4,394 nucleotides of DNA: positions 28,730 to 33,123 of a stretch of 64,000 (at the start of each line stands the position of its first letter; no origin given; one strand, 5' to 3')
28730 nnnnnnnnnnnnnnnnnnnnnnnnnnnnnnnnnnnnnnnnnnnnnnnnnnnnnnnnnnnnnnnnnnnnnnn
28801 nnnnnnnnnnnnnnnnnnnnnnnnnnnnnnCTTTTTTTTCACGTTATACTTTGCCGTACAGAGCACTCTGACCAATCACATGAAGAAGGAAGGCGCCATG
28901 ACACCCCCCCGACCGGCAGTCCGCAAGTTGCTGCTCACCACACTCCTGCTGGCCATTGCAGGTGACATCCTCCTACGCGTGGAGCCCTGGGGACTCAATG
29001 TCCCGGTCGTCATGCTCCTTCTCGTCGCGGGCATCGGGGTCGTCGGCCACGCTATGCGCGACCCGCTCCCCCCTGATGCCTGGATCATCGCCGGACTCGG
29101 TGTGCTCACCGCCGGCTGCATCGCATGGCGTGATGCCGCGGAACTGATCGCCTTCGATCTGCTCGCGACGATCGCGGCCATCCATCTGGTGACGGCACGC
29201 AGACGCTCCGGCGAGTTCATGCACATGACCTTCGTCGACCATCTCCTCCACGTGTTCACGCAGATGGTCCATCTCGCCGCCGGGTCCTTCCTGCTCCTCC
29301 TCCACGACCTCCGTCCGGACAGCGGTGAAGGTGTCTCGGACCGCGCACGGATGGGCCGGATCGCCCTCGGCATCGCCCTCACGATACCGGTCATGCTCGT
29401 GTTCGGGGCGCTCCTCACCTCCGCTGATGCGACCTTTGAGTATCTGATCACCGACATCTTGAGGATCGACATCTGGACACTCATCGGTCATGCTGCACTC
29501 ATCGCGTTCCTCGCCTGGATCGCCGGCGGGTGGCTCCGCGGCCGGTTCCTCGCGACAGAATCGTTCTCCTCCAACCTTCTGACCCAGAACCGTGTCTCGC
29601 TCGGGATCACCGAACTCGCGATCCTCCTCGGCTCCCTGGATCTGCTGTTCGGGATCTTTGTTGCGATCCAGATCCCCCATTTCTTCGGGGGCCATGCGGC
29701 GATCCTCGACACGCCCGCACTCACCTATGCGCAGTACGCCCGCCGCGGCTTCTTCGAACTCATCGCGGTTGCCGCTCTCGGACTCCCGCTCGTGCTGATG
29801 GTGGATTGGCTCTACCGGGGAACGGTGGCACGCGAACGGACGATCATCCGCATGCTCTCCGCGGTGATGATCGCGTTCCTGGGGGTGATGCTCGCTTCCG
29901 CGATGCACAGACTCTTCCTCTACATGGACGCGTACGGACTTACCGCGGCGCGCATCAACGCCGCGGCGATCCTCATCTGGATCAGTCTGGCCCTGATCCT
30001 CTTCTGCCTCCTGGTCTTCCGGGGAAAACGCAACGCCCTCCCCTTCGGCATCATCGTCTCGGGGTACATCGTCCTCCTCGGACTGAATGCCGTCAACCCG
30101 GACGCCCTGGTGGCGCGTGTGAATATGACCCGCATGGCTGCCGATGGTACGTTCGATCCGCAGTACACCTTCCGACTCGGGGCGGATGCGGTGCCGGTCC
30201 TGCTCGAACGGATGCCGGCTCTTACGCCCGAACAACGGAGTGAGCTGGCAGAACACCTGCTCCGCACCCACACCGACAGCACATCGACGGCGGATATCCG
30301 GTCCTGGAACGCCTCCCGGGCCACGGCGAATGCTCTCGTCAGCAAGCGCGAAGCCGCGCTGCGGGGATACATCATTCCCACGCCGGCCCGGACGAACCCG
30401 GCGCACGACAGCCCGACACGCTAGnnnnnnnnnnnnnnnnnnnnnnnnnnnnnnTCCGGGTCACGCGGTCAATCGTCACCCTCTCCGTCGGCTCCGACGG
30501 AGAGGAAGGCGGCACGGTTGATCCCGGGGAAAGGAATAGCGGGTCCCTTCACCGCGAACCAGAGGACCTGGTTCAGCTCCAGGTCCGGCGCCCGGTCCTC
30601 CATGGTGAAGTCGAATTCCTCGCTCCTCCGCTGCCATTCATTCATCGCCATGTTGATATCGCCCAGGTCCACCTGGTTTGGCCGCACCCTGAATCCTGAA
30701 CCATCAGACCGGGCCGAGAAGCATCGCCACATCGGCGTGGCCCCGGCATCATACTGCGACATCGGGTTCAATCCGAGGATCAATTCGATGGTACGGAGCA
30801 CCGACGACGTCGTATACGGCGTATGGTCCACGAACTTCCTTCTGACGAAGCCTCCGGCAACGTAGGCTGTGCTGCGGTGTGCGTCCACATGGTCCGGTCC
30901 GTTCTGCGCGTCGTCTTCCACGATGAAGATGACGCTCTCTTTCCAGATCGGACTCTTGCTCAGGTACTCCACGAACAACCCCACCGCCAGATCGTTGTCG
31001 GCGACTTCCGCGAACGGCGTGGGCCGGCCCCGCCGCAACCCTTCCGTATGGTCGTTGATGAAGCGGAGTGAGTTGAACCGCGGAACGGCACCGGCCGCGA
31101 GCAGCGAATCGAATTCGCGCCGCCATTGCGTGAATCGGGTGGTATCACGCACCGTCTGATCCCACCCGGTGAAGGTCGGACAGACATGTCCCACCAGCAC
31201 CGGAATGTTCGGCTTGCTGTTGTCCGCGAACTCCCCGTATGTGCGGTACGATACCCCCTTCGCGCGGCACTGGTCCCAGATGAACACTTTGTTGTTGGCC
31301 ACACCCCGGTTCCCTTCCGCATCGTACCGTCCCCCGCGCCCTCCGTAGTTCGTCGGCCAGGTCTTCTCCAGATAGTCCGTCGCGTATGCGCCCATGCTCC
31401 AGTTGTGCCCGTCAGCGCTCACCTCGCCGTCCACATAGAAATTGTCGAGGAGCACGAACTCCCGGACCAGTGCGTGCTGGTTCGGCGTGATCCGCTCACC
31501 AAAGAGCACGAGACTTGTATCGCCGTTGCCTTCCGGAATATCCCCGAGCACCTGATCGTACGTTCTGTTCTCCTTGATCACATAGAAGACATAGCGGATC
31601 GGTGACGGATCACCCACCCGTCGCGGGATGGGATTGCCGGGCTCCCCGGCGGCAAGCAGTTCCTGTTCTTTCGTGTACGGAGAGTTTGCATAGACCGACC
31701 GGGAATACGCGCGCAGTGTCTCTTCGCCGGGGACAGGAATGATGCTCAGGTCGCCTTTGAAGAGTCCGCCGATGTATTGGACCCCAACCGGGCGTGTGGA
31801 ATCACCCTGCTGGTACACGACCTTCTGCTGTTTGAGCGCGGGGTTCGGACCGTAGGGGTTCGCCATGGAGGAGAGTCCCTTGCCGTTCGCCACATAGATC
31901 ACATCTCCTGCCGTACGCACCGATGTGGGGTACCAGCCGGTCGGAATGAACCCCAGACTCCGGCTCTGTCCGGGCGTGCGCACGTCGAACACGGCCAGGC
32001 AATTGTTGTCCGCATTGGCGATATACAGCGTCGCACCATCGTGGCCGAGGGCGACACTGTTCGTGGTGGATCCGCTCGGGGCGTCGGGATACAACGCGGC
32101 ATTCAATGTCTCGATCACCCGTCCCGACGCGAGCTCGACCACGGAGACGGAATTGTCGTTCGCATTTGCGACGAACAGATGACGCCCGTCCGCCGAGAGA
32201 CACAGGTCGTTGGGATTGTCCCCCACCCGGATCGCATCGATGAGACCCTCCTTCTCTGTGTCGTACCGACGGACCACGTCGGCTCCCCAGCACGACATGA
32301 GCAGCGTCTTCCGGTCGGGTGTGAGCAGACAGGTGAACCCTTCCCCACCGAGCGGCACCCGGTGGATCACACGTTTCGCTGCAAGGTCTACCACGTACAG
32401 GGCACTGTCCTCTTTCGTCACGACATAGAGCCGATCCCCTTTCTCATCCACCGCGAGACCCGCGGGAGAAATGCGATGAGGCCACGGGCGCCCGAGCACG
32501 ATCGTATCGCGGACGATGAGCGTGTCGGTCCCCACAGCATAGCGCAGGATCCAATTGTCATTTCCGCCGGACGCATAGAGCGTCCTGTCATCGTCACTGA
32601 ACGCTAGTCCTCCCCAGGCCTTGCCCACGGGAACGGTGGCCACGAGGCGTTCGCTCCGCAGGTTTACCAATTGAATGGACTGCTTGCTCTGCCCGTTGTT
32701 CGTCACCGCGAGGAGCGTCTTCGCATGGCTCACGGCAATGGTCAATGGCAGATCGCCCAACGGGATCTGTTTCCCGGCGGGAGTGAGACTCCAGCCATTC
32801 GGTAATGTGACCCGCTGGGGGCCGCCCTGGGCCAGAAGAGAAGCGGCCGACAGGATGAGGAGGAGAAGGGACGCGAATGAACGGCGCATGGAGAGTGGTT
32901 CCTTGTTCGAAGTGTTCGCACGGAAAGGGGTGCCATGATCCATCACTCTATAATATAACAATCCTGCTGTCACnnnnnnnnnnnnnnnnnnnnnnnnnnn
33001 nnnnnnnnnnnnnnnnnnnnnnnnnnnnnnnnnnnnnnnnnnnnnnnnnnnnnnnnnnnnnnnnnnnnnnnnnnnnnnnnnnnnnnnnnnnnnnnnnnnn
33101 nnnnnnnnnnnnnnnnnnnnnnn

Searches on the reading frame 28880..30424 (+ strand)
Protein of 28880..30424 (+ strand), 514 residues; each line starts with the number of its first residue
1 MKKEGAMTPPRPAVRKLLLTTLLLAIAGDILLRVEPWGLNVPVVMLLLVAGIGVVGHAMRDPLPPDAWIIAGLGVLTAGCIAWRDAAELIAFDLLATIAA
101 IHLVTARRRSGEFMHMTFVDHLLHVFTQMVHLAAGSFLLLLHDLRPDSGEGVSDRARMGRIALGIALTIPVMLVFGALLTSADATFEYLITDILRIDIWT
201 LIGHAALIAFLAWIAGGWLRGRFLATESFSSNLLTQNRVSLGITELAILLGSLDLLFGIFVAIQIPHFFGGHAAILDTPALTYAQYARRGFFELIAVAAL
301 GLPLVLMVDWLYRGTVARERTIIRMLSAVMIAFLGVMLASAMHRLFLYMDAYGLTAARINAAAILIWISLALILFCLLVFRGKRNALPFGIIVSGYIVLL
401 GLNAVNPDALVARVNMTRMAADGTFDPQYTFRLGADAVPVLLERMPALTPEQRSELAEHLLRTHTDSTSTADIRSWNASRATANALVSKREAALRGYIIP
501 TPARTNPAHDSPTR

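Call 56: search_protein_families(library=pfam, proteins=[window:28880-30424:+], max_evalue=0.00001)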
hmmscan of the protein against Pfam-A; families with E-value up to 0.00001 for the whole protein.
window:28880-30424:+ (514 aa): 1 family
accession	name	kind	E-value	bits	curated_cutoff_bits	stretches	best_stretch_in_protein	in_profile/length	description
PF13687.11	DUF4153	-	5.7e-72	243.4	27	1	74-442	4-371/373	Domain of unknown function (DUF4153)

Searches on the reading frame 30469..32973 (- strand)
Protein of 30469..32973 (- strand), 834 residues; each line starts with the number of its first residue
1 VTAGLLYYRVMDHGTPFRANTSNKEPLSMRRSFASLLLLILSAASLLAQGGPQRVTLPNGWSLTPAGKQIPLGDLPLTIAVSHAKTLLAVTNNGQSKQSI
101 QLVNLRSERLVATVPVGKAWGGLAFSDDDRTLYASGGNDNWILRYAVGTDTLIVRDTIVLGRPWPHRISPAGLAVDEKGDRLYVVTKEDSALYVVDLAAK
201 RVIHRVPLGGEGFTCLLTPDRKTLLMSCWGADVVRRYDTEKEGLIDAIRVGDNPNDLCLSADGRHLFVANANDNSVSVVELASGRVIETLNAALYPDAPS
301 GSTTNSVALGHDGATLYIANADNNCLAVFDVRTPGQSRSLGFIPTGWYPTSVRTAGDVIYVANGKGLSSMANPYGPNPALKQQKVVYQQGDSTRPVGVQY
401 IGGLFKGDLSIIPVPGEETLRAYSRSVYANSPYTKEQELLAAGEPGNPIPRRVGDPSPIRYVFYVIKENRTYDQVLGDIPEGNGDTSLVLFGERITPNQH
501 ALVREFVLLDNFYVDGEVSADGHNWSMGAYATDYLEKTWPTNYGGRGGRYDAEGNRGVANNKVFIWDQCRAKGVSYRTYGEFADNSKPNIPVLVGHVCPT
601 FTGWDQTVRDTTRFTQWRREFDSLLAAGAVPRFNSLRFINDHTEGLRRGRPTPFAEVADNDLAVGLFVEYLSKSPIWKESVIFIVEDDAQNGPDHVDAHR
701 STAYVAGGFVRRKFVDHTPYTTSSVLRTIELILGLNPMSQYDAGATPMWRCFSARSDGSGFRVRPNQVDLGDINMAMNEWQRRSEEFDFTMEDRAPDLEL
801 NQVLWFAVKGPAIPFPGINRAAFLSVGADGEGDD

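Call 56: search_protein_families(library=pfam, proteins=[window:30469-32973:-], max_evalue=0.00001)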
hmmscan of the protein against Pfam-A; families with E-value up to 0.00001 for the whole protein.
window:30469-32973:- (834 aa): 5 families
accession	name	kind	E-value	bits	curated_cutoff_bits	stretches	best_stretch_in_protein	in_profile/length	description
PF10282.15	Lactonase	-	2.3e-15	57.1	21.7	1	217-363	150-309/344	Lactonase, 7-bladed beta-propeller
PF08450.18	SGL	-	2.7e-10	40.7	26.3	0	122-227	138-243/246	SMP-30/Gluconolactonase/LRE-like region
PF04185.19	Phosphoesterase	-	1.9e-09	37.6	23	1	486-735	97-355/356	Phosphoesterase family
PF25174.1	Beta-prop_THOC3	-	1.2e-08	34.8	305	1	123-331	8-200/272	THOC3 beta-propeller domain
PF21783.3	YNCE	-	1.5e-08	34.8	27.1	1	158-331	146-313/339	YNCE-like beta-propeller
